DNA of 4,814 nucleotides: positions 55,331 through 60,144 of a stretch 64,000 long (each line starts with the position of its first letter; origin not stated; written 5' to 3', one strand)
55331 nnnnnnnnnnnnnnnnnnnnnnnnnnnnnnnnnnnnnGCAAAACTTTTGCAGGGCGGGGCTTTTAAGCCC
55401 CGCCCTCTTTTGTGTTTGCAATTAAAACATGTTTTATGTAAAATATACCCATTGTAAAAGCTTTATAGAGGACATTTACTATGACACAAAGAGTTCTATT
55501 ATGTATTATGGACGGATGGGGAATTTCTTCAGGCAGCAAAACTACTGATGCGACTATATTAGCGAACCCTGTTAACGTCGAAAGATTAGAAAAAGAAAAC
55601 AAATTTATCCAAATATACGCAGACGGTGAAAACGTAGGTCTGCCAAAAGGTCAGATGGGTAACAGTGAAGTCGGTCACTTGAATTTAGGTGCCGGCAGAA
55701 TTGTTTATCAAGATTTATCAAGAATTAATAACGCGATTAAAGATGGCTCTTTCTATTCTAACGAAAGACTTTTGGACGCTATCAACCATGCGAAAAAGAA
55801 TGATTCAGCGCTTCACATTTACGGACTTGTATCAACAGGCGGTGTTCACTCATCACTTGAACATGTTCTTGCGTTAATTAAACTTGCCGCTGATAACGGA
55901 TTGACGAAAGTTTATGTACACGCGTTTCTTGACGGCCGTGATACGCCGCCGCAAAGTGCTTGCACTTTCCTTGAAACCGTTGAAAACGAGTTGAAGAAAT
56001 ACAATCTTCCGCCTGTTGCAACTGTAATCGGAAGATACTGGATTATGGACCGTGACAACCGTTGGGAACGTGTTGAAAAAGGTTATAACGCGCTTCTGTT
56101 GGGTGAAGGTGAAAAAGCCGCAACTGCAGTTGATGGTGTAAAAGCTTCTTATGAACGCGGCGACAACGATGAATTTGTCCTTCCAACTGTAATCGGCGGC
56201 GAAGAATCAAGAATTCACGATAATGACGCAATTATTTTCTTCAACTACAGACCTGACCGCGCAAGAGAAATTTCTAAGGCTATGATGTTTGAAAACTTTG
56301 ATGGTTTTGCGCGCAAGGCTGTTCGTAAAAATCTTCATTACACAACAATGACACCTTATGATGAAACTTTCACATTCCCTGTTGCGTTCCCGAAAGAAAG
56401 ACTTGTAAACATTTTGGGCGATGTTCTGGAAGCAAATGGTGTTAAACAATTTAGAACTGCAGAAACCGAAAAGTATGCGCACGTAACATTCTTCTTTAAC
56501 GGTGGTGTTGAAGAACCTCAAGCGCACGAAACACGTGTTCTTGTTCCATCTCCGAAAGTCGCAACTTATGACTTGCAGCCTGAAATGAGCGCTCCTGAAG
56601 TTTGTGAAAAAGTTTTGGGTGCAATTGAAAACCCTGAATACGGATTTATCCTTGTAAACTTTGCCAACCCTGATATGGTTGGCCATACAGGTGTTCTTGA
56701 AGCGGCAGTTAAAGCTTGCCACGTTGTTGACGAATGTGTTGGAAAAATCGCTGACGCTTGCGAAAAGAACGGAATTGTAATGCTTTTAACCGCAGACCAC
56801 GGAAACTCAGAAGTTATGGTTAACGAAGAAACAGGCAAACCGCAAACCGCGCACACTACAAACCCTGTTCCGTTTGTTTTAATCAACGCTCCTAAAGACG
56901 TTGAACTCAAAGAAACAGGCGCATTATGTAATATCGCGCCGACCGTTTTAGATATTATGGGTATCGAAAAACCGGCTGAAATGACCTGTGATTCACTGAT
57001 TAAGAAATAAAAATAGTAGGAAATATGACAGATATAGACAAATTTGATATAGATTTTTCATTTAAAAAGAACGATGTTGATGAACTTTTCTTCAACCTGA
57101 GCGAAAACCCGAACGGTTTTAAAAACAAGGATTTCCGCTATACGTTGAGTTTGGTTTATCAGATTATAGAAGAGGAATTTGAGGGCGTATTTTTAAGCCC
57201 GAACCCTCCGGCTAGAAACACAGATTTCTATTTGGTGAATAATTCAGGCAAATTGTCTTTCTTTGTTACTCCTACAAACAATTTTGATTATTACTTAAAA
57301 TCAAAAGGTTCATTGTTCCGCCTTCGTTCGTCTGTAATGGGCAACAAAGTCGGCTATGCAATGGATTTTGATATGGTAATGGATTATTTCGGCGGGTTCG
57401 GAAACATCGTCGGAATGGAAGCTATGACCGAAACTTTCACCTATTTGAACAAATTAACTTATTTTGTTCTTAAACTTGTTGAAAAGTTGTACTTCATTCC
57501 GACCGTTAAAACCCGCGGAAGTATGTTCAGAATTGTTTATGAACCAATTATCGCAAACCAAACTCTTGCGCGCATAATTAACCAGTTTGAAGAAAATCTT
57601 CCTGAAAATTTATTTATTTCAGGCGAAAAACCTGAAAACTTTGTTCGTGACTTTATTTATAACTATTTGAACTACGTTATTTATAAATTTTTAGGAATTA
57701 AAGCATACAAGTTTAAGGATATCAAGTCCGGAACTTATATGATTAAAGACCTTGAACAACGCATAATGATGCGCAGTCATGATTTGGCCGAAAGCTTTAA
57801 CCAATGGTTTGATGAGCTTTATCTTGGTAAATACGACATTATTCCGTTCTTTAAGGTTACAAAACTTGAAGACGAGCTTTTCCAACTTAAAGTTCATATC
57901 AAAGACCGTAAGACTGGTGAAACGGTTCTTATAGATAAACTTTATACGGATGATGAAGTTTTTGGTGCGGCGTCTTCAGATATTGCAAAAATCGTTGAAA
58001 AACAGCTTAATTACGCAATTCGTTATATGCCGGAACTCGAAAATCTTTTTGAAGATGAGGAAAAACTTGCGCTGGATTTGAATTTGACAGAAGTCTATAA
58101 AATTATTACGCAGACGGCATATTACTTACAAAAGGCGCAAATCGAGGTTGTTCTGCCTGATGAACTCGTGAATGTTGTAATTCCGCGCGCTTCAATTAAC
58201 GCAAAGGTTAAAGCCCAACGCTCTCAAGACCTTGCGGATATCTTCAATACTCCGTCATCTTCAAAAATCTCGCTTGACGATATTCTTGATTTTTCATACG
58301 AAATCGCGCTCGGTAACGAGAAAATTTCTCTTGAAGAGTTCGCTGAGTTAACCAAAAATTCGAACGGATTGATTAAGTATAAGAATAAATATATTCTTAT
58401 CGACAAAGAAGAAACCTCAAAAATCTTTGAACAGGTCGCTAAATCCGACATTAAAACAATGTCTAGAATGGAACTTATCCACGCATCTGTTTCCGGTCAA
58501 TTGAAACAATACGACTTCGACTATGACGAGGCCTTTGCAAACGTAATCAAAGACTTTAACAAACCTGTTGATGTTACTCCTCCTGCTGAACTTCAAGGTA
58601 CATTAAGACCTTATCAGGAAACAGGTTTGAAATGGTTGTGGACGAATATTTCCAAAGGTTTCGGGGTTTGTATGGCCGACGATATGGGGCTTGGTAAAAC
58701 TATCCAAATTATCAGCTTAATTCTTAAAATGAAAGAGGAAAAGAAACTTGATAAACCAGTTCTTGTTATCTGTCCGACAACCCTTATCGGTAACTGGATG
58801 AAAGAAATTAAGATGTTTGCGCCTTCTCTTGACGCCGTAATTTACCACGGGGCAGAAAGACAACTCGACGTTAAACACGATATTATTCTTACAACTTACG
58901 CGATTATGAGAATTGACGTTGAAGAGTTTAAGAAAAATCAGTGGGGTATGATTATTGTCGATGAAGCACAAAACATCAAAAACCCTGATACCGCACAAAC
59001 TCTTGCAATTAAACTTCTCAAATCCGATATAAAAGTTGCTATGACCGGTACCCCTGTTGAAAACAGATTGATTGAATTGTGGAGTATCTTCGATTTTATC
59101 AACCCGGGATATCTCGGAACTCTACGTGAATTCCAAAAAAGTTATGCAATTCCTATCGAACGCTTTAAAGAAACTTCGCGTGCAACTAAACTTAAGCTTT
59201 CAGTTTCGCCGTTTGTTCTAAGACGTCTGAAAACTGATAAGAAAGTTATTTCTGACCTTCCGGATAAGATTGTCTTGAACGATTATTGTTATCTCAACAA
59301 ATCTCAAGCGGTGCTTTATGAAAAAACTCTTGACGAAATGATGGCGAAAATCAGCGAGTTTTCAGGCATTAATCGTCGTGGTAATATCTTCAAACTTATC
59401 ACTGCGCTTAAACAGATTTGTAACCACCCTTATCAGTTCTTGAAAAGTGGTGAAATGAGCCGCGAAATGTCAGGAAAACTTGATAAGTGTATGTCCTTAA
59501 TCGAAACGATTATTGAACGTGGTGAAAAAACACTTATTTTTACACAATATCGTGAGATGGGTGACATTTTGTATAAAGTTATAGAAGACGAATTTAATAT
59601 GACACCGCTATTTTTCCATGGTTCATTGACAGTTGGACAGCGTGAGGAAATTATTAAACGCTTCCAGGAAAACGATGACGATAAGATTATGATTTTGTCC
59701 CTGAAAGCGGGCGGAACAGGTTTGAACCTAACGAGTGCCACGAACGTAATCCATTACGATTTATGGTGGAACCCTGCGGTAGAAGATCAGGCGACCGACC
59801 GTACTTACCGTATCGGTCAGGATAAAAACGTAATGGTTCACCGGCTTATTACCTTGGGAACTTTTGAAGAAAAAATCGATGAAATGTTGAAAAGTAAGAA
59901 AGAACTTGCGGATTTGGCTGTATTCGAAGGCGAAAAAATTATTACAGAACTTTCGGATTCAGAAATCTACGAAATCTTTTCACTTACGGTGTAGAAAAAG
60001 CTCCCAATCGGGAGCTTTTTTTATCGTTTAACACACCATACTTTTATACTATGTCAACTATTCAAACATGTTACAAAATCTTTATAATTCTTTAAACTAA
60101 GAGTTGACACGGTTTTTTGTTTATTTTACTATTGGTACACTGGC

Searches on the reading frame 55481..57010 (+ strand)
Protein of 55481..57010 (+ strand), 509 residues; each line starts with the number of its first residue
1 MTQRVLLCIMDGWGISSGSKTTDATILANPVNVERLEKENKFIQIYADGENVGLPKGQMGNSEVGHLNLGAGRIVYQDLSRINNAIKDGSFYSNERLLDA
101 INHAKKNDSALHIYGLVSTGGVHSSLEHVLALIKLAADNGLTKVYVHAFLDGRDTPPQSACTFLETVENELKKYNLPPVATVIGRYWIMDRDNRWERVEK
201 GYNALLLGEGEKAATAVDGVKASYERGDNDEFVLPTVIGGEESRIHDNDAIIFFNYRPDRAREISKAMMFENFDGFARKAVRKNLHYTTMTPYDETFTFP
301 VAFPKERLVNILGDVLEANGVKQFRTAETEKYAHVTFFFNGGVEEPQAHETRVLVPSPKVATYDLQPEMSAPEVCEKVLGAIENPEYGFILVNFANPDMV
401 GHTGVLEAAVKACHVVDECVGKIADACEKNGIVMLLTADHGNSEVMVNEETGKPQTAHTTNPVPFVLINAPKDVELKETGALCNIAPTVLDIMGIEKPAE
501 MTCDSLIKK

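Call 65: search_protein_families(library=pfam, proteins=[window:55481-57010:+], max_evalue=0.00001)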
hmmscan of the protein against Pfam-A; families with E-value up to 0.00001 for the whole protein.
window:55481-57010:+ (509 aa): 3 families
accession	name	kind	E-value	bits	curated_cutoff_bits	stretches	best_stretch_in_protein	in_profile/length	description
PF06415.18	iPGM_N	-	1.3e-82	277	27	1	82-295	1-217/217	BPG-independent PGAM N-terminus (iPGM_N)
PF01676.23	Metalloenzyme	-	1.3e-79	267.8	24.3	1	3-497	1-252/252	Metalloenzyme superfamily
PF01663.27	Phosphodiest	-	7.7e-06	26.2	23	0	383-488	150-256/342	Type I phosphodiesterase / nucleotide pyrophosphatase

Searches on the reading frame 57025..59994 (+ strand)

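Call 65: search_protein_families(library=pfam, proteins=[window:57025-59994:+], max_evalue=0.00001)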
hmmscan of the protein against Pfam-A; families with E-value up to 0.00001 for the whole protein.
window:57025-59994:+ (989 aa): 5 families
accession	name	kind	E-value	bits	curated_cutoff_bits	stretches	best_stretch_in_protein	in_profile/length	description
PF00176.29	SNF2-rel_dom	-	3.2e-71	240.2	24.9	1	530-803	1-289/290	SNF2-related domain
PF00271.37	Helicase_C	-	2.5e-23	82.9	23.5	1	821-931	5-110/110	Helicase conserved C-terminal domain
PF12419.13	DUF3670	-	3.3e-23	82.3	27.6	1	349-488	5-135/136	SNF2 Helicase protein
PF04851.21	ResIII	-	8.1e-14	52.3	22.5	1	526-678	3-163/164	Type III restriction enzyme, res subunit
PF00270.35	DEAD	-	1.4e-06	28.6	26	1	540-677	9-160/167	DEAD/DEAH box helicase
